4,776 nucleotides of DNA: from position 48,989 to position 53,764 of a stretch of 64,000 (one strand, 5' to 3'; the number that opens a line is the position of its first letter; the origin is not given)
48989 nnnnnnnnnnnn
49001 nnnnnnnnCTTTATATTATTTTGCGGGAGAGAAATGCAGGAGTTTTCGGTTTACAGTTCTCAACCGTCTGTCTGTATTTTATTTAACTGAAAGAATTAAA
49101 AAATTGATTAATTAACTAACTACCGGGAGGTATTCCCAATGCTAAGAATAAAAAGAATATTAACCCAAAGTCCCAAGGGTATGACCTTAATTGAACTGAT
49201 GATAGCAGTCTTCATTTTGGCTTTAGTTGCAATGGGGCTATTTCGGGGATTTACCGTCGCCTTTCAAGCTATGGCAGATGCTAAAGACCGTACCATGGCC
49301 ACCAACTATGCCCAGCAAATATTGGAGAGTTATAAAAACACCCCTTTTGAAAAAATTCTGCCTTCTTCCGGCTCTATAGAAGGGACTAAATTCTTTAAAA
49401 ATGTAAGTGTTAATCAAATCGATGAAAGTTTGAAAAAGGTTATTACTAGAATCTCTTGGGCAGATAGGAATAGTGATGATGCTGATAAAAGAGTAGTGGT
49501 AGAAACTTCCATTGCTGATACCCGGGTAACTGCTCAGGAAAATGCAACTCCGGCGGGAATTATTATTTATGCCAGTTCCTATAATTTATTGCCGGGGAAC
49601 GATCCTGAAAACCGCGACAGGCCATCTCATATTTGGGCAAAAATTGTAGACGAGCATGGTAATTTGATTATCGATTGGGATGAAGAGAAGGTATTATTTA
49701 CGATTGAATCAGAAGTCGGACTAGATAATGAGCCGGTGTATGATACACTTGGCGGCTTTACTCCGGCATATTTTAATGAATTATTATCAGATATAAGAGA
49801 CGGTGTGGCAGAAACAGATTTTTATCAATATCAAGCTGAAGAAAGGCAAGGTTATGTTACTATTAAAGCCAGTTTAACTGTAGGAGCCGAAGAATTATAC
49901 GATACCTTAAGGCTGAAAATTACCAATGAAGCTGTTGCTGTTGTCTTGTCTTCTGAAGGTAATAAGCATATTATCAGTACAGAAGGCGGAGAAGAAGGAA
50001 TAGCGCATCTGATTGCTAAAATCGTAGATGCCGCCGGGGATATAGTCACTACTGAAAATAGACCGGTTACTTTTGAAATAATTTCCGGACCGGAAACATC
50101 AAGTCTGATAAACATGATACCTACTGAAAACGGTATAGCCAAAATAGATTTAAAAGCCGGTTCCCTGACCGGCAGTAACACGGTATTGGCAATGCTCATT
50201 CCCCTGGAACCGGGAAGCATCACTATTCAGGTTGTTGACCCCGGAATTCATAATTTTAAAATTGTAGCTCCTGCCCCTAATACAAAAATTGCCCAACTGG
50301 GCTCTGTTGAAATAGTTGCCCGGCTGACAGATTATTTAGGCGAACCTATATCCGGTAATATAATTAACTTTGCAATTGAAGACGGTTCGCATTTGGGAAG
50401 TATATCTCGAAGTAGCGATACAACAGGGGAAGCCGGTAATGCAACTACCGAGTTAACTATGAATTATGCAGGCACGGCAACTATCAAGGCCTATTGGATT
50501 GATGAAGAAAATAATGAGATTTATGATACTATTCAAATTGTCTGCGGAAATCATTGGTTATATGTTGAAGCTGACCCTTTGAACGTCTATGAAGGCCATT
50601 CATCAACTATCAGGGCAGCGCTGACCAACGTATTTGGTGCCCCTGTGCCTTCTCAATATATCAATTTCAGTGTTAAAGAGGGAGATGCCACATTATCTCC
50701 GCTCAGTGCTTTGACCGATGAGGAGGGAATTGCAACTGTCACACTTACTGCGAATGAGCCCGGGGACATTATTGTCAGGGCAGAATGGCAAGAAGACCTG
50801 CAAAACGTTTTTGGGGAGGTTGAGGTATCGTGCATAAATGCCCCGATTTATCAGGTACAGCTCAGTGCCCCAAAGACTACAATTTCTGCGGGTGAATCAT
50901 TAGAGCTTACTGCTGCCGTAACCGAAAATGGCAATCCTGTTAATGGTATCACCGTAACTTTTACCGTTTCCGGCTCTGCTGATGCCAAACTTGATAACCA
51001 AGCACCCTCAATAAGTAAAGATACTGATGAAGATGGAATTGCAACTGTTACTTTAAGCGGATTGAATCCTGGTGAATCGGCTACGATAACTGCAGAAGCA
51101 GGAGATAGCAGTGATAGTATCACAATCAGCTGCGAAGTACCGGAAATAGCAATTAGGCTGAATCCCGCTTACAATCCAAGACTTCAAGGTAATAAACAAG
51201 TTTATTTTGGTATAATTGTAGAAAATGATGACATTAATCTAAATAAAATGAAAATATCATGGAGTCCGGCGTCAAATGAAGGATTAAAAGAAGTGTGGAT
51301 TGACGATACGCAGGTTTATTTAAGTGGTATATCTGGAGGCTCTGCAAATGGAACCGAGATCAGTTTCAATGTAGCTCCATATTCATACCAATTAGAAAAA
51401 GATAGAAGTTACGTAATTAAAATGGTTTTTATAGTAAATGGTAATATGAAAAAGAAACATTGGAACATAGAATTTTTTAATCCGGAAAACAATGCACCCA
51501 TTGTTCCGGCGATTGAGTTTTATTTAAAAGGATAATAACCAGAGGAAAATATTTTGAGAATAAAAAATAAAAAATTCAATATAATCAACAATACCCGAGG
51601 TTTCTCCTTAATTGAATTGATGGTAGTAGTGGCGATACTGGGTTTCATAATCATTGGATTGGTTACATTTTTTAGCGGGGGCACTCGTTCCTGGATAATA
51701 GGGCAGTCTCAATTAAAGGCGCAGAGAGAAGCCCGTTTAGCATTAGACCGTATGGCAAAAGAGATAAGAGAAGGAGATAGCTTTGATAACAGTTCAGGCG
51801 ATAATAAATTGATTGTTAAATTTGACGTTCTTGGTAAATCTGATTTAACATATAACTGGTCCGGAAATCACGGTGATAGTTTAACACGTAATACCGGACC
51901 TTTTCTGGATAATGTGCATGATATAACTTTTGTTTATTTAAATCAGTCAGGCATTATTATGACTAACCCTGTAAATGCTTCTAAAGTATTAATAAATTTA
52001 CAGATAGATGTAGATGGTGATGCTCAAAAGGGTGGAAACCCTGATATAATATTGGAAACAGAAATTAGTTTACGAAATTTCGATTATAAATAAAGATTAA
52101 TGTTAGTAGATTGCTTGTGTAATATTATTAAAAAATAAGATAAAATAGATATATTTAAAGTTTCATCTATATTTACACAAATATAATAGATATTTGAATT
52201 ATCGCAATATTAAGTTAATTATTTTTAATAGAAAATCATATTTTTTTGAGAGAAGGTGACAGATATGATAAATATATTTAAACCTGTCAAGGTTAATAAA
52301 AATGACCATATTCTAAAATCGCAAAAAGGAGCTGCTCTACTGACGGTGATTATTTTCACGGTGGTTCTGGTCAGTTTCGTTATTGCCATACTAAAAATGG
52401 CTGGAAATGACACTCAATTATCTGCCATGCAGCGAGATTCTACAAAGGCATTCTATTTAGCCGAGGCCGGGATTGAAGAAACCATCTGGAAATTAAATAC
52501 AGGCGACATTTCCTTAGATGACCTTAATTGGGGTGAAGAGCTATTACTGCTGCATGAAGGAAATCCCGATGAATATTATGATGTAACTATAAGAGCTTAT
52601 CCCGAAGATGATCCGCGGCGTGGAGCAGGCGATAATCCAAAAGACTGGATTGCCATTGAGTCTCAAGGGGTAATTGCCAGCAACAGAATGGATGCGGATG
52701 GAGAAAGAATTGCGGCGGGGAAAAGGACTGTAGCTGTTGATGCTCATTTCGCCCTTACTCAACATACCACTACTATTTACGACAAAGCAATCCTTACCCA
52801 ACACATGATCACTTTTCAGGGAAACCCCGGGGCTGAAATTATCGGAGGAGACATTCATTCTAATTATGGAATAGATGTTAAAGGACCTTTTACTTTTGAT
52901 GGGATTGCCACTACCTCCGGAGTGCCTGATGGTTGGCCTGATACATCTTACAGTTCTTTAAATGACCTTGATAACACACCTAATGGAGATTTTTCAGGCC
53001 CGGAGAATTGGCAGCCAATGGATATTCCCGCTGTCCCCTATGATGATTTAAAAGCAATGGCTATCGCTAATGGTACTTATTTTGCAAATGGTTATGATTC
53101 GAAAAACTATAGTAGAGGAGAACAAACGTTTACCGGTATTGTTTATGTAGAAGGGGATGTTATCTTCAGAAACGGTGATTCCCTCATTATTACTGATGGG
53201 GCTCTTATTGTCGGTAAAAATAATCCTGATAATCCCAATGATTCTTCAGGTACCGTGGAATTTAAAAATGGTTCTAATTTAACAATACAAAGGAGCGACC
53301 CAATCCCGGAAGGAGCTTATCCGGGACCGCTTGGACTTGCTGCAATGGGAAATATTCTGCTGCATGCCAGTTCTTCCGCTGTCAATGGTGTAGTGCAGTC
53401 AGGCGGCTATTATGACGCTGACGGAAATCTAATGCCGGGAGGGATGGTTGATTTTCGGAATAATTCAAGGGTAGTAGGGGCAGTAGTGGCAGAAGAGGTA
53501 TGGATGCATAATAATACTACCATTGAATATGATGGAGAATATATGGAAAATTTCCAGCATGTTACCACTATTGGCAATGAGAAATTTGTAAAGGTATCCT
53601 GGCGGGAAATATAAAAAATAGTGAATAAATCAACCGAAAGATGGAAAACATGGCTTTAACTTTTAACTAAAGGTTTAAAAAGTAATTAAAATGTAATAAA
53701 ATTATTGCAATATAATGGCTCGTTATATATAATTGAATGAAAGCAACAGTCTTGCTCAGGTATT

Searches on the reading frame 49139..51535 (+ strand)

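Call 5: search_protein_families(library=pfam, proteins=[window:49139-51535:+], max_evalue=0.01)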
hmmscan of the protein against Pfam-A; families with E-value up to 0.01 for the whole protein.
window:49139-51535:+ (798 aa): 9 families
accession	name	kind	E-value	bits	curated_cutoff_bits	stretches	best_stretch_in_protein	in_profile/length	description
PF02369.22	Big_1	-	3.9e-34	117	34.9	3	488-551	18-81/93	Bacterial Ig-like domain (group 1)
PF09134.16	Invasin_D3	-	2e-16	60.7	33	1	484-549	16-81/98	Invasin, domain 3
PF16640.11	Big_3_5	-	1.2e-10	42.2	35.5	1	576-653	2-68/88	Bacterial Ig-like domain (group 3)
PF07963.17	N_methyl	-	8.8e-07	28.7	21.2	1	13-35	5-27/27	Prokaryotic N-terminal methylation motif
PF18565.7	Glyco_hydro2_C5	-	3.3e-06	27.3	32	0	284-318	13-47/103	Glycoside hydrolase family 2 C-terminal domain 5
PF10670.15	DUF4198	-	0.00018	22.2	34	0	589-640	148-196/209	Domain of unknown function (DUF4198)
PF13115.11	YtkA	-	0.001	20.1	25.9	0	571-628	7-63/85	YtkA-like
PF13584.12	BatD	-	0.0017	19.4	24.1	0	576-646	2-68/92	BatD DUF11 like domain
PF17789.7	MG4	-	0.003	18.2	24.7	0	594-656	23-77/95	Macroglobulin domain MG4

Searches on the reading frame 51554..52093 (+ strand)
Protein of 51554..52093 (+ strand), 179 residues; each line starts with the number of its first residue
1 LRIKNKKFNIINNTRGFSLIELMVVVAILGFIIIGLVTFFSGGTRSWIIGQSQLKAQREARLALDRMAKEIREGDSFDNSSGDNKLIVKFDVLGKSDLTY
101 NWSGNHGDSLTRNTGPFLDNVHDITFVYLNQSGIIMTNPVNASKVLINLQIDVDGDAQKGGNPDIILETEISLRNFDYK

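Call 5: search_protein_families(library=pfam, proteins=[window:51554-52093:+], max_evalue=0.01)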
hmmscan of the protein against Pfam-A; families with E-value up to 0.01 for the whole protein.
window:51554-52093:+ (179 aa): 1 family
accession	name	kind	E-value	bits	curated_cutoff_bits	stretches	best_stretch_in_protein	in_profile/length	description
PF07963.17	N_methyl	-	1.4e-07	31.2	21.2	1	12-36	2-26/27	Prokaryotic N-terminal methylation motif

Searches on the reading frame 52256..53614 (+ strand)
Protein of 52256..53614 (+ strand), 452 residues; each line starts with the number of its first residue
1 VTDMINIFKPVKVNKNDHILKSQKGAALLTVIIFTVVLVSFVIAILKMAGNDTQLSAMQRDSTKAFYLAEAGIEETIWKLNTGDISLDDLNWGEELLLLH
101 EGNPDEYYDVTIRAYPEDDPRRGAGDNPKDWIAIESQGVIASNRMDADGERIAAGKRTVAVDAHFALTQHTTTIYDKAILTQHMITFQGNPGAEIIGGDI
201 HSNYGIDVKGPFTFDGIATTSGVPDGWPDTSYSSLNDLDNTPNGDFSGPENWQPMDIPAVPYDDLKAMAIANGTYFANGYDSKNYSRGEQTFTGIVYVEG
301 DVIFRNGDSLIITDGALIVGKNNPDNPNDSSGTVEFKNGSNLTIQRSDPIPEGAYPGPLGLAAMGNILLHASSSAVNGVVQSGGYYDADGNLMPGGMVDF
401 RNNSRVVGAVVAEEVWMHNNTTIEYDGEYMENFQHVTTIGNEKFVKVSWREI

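Call 7: search_protein_families(library=pfam, proteins=[window:52256-53614:+], max_evalue=0.001)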
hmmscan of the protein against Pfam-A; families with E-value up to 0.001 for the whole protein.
window:52256-53614:+ (452 aa): 1 family
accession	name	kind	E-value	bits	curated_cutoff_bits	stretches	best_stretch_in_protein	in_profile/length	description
PF14341.11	PilX_N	-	2.7e-05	24.5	25.5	1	24-74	1-51/51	PilX N-terminal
